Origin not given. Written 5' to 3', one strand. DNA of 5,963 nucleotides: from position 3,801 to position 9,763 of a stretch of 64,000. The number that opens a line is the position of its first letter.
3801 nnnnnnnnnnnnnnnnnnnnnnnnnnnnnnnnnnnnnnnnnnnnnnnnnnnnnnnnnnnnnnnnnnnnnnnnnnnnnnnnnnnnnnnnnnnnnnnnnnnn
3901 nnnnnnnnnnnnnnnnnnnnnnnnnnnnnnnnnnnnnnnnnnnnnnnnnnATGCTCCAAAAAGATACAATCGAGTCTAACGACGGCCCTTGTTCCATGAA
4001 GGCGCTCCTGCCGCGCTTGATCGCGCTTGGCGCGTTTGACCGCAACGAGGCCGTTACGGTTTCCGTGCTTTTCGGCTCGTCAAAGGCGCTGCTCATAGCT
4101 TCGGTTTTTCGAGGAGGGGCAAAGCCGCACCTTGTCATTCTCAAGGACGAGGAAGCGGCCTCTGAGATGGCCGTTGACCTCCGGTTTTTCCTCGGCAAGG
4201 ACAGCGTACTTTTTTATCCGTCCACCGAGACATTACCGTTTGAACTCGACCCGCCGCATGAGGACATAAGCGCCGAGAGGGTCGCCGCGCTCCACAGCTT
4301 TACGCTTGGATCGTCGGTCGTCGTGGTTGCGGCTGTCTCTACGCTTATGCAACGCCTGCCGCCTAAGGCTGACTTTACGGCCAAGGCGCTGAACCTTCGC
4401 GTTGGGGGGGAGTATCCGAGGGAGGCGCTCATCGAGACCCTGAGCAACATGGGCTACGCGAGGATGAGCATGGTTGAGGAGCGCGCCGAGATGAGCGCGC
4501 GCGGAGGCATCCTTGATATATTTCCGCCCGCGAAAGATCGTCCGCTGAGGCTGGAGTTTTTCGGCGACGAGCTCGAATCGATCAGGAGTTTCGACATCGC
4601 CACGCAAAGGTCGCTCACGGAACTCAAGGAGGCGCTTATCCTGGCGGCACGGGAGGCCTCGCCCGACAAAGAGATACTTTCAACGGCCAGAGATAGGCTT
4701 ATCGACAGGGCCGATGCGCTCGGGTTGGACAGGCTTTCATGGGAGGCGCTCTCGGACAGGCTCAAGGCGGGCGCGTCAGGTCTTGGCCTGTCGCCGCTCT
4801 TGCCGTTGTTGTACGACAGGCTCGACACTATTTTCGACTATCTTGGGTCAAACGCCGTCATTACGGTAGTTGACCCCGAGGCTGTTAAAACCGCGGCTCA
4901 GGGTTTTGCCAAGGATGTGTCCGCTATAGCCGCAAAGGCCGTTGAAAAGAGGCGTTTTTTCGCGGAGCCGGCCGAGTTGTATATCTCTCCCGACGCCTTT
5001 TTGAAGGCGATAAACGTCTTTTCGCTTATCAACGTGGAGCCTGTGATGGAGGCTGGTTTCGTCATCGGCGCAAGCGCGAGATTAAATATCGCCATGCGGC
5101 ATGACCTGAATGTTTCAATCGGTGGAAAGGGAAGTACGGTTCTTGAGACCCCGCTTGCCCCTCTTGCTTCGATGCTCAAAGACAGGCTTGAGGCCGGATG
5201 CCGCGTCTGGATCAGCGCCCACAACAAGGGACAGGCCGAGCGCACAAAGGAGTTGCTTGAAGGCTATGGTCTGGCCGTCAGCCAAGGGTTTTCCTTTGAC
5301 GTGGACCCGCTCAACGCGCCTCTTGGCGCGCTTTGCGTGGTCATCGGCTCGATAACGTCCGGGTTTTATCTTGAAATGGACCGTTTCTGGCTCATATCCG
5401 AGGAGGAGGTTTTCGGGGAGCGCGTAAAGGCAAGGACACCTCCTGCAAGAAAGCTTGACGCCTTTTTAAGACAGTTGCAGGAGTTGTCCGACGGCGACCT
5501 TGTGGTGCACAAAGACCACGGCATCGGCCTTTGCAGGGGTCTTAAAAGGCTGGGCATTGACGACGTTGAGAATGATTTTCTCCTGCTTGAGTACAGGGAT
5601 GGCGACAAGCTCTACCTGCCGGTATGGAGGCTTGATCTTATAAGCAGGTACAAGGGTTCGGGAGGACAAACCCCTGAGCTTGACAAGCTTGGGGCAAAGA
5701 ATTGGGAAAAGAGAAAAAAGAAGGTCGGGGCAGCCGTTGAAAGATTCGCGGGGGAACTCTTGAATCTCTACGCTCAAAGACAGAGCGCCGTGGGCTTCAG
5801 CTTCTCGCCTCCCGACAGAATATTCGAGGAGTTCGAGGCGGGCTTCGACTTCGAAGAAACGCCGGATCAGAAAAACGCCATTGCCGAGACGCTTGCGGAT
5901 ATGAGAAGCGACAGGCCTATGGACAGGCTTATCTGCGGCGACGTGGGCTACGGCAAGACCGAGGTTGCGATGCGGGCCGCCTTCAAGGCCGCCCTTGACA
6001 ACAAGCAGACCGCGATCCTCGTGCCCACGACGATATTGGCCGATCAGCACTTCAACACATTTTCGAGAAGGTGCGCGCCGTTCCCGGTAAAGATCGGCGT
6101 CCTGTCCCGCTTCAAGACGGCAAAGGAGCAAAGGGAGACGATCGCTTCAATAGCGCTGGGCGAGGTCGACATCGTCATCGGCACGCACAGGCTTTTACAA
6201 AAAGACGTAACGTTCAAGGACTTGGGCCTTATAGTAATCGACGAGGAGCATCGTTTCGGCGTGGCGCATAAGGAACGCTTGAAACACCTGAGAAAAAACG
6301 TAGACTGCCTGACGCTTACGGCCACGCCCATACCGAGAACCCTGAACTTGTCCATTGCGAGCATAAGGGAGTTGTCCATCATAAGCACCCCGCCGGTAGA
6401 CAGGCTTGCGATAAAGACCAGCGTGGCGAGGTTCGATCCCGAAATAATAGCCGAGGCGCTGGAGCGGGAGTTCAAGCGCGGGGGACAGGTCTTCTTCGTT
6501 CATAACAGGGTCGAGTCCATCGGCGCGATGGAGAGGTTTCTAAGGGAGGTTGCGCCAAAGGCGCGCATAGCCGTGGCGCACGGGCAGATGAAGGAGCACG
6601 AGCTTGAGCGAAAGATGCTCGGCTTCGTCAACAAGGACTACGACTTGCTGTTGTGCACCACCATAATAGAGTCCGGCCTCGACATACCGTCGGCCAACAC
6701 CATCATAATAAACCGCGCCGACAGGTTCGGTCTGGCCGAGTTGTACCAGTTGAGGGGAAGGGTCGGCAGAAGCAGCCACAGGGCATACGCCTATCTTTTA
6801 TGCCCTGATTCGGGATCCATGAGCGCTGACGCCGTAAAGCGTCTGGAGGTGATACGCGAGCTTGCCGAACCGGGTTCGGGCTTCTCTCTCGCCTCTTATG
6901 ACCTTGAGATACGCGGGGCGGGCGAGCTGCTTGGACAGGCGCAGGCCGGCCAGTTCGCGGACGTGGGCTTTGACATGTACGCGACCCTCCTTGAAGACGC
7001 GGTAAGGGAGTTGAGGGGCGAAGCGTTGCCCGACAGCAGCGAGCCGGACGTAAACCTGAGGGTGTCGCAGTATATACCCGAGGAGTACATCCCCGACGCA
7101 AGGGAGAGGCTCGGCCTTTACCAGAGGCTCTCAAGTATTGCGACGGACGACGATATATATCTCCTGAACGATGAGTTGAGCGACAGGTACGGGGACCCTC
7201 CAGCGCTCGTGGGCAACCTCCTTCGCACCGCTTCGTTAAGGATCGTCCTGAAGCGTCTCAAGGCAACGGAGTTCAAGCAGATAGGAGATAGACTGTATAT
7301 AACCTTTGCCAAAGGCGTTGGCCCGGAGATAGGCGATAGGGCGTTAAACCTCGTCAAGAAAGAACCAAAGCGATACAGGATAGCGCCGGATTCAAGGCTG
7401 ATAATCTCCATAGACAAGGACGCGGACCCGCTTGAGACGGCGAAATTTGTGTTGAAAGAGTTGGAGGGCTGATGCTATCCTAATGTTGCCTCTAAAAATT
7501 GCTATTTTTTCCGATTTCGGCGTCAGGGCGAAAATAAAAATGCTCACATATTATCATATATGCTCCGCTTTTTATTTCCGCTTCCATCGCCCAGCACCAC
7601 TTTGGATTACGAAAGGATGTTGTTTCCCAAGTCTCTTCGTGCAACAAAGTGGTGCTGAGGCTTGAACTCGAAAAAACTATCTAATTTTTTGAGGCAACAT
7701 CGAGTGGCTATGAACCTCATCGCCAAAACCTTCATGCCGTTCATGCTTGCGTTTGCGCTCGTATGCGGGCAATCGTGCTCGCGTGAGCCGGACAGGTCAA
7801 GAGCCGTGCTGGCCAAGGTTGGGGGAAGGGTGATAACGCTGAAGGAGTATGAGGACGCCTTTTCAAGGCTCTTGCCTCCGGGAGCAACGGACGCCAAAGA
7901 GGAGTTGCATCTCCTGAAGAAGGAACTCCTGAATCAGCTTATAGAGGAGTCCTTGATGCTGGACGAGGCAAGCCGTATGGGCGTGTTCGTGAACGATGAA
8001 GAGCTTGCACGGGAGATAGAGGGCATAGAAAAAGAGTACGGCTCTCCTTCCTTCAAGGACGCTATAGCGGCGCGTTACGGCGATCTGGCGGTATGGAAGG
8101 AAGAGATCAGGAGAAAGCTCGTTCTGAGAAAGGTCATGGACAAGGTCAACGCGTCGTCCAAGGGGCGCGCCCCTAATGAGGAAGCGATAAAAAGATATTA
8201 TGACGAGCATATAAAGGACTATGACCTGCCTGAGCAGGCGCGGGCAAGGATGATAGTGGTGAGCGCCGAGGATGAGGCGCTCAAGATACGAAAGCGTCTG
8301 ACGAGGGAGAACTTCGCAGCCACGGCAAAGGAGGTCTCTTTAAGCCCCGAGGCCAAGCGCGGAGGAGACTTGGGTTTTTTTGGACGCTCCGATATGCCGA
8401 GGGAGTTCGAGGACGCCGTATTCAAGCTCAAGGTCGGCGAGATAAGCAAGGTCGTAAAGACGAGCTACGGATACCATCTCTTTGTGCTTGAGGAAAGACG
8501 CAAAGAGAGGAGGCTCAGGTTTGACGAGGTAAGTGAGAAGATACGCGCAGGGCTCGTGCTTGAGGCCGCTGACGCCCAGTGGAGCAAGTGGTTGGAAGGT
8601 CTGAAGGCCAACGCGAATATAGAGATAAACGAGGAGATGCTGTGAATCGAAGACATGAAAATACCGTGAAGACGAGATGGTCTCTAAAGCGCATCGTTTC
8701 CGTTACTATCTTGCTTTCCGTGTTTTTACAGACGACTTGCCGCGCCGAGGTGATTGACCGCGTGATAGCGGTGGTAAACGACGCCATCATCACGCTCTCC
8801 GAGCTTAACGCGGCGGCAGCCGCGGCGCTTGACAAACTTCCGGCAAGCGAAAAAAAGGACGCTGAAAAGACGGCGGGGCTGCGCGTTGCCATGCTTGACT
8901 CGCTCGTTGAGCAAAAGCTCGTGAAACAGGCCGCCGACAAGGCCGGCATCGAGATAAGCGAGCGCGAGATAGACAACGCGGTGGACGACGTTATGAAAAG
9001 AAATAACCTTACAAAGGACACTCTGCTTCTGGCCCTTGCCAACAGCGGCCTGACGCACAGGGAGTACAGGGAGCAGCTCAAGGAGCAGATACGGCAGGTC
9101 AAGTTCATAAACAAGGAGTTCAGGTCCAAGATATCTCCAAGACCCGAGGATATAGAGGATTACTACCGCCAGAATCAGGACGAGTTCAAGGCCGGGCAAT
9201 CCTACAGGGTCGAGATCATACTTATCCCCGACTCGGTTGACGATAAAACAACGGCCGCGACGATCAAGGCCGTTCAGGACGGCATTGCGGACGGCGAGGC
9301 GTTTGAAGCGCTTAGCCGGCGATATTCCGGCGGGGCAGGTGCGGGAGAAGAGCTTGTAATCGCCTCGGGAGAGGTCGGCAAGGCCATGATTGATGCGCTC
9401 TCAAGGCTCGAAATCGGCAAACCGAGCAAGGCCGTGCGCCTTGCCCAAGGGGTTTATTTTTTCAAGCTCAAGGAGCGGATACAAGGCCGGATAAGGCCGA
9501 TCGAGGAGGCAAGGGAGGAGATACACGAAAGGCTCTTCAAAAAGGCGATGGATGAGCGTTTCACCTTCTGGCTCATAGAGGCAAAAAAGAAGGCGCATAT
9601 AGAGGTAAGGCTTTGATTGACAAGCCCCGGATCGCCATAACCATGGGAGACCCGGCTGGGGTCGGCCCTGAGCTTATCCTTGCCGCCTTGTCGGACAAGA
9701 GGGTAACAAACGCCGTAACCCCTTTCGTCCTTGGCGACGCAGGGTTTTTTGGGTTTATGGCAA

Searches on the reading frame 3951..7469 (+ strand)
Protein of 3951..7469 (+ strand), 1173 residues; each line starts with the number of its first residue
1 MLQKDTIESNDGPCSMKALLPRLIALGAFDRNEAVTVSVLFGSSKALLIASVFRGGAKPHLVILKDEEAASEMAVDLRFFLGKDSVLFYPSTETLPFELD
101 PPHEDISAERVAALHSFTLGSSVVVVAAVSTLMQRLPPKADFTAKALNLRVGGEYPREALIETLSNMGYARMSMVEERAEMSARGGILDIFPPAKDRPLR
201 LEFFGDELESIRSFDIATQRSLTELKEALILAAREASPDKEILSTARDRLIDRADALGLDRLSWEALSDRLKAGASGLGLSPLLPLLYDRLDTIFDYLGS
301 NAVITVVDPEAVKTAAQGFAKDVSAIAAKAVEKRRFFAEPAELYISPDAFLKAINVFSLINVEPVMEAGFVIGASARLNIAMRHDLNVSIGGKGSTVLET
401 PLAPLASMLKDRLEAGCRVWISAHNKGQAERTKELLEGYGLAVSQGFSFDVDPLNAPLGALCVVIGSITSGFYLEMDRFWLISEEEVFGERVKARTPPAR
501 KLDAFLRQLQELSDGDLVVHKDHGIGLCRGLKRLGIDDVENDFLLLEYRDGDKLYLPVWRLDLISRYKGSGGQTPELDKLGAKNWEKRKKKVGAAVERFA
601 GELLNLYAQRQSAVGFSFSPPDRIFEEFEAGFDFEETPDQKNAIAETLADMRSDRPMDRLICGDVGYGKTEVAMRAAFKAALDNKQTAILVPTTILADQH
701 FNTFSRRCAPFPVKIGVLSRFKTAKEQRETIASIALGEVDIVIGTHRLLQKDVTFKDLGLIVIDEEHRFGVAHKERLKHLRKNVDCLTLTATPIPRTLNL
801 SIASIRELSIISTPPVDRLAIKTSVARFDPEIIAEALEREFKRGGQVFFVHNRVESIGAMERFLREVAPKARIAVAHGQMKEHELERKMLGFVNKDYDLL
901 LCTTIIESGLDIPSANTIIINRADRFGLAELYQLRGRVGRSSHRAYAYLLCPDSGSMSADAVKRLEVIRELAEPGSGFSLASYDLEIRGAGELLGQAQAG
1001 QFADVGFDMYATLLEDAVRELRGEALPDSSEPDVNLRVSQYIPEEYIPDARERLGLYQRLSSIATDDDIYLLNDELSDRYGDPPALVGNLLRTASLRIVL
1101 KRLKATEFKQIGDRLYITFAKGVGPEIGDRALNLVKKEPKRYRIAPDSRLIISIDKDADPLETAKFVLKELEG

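Call 62: search_protein_families(library=pfam, proteins=[window:3951-7469:+], max_evalue=0.00001)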
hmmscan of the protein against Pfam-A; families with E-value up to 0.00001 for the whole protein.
window:3951-7469:+ (1173 aa): 6 families
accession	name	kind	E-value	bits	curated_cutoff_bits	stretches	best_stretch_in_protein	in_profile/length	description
PF00270.35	DEAD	-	1.9e-26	93.2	26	1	637-797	1-163/167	DEAD/DEAH box helicase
PF17757.6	UvrB_inter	-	4.3e-25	88.1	22.9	1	147-234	1-89/91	UvrB interaction domain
PF03461.20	TRCF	-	2.3e-22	79.6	25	1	1036-1121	1-86/95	TRCF domain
PF00271.37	Helicase_C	-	1.1e-19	71.1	23.5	1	836-941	5-109/110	Helicase conserved C-terminal domain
PF02559.22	CarD_TRCF_RID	-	8.8e-17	61.4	23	1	512-567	1-56/57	CarD-like/TRCF RID domain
PF04851.21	ResIII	-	1.1e-12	48.6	22.5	1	635-793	3-162/164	Type III restriction enzyme, res subunit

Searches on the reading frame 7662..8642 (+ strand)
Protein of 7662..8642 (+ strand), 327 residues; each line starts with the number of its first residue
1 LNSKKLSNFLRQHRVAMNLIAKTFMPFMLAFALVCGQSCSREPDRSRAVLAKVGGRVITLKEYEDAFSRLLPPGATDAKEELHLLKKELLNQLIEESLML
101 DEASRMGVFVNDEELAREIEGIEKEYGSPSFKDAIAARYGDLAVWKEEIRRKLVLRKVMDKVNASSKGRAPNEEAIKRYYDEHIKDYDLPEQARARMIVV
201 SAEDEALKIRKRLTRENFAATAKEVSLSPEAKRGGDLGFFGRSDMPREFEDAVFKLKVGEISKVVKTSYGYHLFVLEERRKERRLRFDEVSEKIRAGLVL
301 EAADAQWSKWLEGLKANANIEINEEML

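Call 62: search_protein_families(library=pfam, proteins=[window:7662-8642:+], max_evalue=0.00001)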
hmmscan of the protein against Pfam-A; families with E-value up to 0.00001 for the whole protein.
window:7662-8642:+ (327 aa): 6 families
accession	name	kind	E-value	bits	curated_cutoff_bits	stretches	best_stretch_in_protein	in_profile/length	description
PF13145.12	Rotamase_2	-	5.5e-22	79.3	27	1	171-291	1-120/121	PPIC-type PPIASE domain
PF00639.27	Rotamase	-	6.2e-19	69.2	21.7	1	201-277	17-96/97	PPIC-type PPIASE domain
PF13616.12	Rotamase_3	-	1.1e-16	61.8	22.5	1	214-274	49-110/116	PPIC-type PPIASE domain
PF13624.11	SurA_N_3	-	9.8e-15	55.2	27.2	1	9-158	4-161/162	SurA-like N-terminal domain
PF13623.11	SurA_N_2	-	5.4e-12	46.2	28.5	1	19-128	11-122/145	SurA-like N-terminal domain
PF09312.16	SurA_N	-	8.8e-07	29.5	30.8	1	82-158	39-117/118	SurA N-terminal domain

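Call 80: find_homologous_proteins(query=window:7710-8642:+, max_evalue=1e-30)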
Query window:7710-8642:+ (311 aa): 64 proteins with E <= 1e-30 among 4437 candidates.
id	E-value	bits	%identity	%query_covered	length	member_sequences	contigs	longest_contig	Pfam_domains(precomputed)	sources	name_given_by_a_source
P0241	1.2e-165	568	86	100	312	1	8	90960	PF13145.13,PF00639.28,PF13624.12,PF13616.13,PF13623.12,PF09312.17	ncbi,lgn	-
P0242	4.1e-102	360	55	100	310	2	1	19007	PF13145.13,PF00639.28,PF13624.12,PF13616.13,PF13623.12,PF09312.17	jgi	-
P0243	1.6e-101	358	56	93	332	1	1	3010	PF13145.13,PF00639.28,PF13624.12,PF13616.13,PF13623.12,PF09312.17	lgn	-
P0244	9.3e-100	352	54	96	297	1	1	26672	PF13145.13,PF00639.28,PF13624.12,PF13616.13,PF13623.12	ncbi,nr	ncbi:MAG: peptidylprolyl isomerase [Deltaproteobacteria bacterium]|nr:peptidylprolyl isomerase [Delt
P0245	4.4e-93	330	53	96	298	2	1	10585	PF13145.13,PF00639.28,PF13624.12,PF13616.13,PF13623.12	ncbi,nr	ncbi:MAG: peptidyl-prolyl cis-trans isomerase [Deltaproteobacteria bacterium]|nr:peptidyl-prolyl cis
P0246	7.9e-93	329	53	97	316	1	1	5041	PF13145.13,PF00639.28,PF13624.12,PF13616.13,PF13623.12,PF09312.17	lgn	-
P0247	9.0e-93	329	52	97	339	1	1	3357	PF13145.13,PF00639.28,PF13624.12,PF13616.13,PF13623.12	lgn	-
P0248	1.7e-92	328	52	100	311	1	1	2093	PF13145.13,PF00639.28,PF13624.12,PF13616.13,PF13623.12,PF09312.17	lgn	-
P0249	1.8e-92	328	51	99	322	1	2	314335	PF13145.13,PF00639.28,PF13624.12,PF13616.13,PF13623.12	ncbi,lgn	-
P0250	2.2e-92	328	52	99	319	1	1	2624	PF13145.13,PF00639.28,PF13624.12,PF13616.13,PF13623.12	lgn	-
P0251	7.9e-92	326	52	99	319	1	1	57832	PF13145.13,PF00639.28,PF13624.12,PF13616.13,PF13623.12,PF09312.17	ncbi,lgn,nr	ncbi:MAG: peptidyl-prolyl cis-trans isomerase [Deltaproteobacteria bacterium]|nr:peptidyl-prolyl cis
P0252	4.2e-91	323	52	96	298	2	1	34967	PF13145.13,PF00639.28,PF13624.12,PF13616.13,PF13623.12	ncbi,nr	ncbi:MAG: peptidyl-prolyl cis-trans isomerase [Deltaproteobacteria bacterium]|nr:peptidyl-prolyl cis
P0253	1.5e-89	318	53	96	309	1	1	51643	PF13145.13,PF00639.28,PF13624.12,PF13616.13,PF13623.12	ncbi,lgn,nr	ncbi:MAG: peptidyl-prolyl cis-trans isomerase [Deltaproteobacteria bacterium]|nr:peptidyl-prolyl cis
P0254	2.6e-89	318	54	92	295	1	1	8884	PF13145.13,PF00639.28,PF13624.12,PF13616.13,PF13623.12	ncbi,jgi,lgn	-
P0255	2.6e-87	311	52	97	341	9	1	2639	PF13145.13,PF00639.28,PF13624.12,PF13616.13,PF13623.12,PF09312.17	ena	-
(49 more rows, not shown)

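Call 81: find_encoding_contigs(protein=P0241, flank=10000, max_places=4)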
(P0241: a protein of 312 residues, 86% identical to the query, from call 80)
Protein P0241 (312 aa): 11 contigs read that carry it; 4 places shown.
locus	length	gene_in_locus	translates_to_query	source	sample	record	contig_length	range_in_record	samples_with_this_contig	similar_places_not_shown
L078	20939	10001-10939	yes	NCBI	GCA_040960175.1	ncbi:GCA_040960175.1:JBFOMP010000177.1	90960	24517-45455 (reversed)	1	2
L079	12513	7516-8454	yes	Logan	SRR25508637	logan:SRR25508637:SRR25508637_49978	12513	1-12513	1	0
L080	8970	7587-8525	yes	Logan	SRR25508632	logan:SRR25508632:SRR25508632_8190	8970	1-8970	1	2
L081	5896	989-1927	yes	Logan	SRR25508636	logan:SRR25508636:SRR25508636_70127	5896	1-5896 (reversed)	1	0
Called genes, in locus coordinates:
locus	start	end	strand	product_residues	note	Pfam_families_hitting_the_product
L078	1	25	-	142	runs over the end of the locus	-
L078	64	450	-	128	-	-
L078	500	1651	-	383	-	PF00285:Citrate_synt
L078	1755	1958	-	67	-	PF00313:CSD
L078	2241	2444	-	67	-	PF00313:CSD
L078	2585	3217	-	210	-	PF01725:Ham1p_like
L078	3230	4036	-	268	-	PF01520:Amidase_3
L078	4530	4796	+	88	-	-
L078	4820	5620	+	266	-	-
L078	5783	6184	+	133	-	-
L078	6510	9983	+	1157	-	PF17757:UvrB_inter, PF02559:CarD_TRCF_RID, PF00176:SNF2-rel_dom (weak), PF00270:DEAD, PF04851:ResIII, PF00271:Helicase_C, PF03461:TRCF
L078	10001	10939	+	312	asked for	PF13623:SurA_N_2 (weak), PF13624:SurA_N_3, PF09312:SurA_N (faint), PF13145:Rotamase_2, PF13616:Rotamase_3, PF00639:Rotamase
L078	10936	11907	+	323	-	PF13623:SurA_N_2, PF13624:SurA_N_3, PF09312:SurA_N, PF13145:Rotamase_2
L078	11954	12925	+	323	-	PF04166:PdxA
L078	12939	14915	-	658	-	PF00999:Na_H_Exchanger, PF02254:TrkA_N, PF02080:TrkA_C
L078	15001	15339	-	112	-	-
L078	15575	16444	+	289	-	PF00763:THF_DHG_CYH, PF02882:THF_DHG_CYH_C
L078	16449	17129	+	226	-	PF12225:DUF5981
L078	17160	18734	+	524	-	PF02321:OEP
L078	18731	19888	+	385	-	PF25917:BSH_RND, PF25973:BSH_CzcB (faint), PF25876:HH_MFP_RND, PF25893:HH_CzcB (faint), PF25954:Beta-barrel_RND_2, PF25967:RND-MFP_C (weak), PF25975:CzcB_C, PF25989:YknX_C (weak)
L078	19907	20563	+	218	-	PF00005:ABC_tran, PF13304:AAA_21 (faint)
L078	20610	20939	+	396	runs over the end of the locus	PF12704:MacB_PCD, PF02687:FtsX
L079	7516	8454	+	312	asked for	PF13623:SurA_N_2 (weak), PF13624:SurA_N_3, PF09312:SurA_N (faint), PF13145:Rotamase_2, PF13616:Rotamase_3, PF00639:Rotamase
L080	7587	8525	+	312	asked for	PF13623:SurA_N_2 (weak), PF13624:SurA_N_3, PF09312:SurA_N (faint), PF13145:Rotamase_2, PF13616:Rotamase_3, PF00639:Rotamase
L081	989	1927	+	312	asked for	PF13623:SurA_N_2 (weak), PF13624:SurA_N_3, PF09312:SurA_N (faint), PF13145:Rotamase_2, PF13616:Rotamase_3, PF00639:Rotamase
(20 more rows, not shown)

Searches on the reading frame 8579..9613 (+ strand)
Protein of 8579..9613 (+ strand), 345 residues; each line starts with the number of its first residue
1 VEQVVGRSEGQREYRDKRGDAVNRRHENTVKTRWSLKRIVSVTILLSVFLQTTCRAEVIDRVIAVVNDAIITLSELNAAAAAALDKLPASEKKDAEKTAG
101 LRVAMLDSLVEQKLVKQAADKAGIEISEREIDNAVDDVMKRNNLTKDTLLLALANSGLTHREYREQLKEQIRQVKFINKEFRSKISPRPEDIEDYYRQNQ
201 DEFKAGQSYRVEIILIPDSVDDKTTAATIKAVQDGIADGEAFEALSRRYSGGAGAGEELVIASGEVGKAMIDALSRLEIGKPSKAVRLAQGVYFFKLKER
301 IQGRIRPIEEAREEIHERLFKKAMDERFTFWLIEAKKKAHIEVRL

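Call 62: search_protein_families(library=pfam, proteins=[window:8579-9613:+], max_evalue=0.00001)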
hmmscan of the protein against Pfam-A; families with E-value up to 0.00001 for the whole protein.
window:8579-9613:+ (345 aa): 4 families
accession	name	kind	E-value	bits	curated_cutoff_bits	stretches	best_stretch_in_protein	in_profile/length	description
PF09312.16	SurA_N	-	1e-18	68.1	30.8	1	59-171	1-112/118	SurA N-terminal domain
PF13624.11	SurA_N_3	-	8.4e-17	61.9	27.2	1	34-173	12-158/162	SurA-like N-terminal domain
PF13145.12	Rotamase_2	-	8.2e-16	59.4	27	1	189-313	3-121/121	PPIC-type PPIASE domain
PF13623.11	SurA_N_2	-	3.7e-09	37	28.5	1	59-137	39-121/145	SurA-like N-terminal domain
